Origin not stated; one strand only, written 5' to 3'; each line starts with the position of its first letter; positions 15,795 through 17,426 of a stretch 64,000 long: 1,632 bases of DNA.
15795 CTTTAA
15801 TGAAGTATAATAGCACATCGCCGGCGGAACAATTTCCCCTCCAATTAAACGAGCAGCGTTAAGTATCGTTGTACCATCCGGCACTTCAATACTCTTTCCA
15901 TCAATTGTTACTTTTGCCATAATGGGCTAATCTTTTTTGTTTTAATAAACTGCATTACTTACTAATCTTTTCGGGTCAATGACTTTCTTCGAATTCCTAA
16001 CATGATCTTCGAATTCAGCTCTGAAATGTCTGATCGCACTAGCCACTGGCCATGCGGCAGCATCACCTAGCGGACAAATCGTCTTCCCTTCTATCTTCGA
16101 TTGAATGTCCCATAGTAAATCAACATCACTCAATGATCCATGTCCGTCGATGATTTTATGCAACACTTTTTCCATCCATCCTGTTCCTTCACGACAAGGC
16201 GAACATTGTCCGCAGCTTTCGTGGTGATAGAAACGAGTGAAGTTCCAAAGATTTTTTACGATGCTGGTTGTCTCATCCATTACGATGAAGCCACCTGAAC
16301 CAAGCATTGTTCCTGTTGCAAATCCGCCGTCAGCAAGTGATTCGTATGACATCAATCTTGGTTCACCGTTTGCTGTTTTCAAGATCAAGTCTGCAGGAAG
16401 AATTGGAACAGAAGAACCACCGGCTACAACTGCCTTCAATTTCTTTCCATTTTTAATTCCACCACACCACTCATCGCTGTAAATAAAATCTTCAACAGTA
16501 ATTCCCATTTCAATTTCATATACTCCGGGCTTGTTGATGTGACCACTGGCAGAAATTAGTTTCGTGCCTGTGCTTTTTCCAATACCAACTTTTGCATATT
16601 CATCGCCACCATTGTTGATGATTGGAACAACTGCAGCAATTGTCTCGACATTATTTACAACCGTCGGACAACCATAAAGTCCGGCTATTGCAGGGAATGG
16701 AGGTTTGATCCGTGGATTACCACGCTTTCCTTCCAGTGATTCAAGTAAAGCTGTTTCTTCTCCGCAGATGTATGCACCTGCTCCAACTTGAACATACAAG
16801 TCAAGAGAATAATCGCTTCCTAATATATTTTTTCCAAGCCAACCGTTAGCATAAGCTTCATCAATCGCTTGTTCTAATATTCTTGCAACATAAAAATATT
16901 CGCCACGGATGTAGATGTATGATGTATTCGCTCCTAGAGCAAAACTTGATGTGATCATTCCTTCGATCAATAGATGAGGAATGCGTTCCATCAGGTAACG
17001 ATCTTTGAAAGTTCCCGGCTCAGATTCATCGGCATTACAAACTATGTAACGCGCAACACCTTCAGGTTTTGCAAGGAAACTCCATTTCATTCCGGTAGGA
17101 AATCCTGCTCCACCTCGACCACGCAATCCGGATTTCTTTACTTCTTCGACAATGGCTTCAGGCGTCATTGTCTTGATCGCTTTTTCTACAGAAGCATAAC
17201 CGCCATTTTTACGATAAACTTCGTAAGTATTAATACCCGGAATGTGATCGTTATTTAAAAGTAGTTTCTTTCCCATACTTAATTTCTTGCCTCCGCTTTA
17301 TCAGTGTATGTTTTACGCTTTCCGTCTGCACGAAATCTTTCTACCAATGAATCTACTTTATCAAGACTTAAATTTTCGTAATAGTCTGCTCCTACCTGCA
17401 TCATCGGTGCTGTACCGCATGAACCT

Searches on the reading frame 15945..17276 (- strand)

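Call 72: search_protein_families(library=pfam, proteins=[window:15945-17276:-], max_evalue=0.00001)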
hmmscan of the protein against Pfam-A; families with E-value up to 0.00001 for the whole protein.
window:15945-17276:- (444 aa): 3 families
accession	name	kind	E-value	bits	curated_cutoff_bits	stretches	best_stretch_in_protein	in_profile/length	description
PF01512.22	Complex1_51K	-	2e-47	161.3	31.2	1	46-216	1-148/150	Nuo51 FMN-binding domain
PF10589.14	NADH_4Fe-4S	-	6.5e-33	112.9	23.5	1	343-425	3-85/85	NADH-ubiquinone oxidoreductase-F iron-sulfur binding region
PF22461.2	SLBB_2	-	5.1e-08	33.4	27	1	240-309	2-71/79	SLBB domain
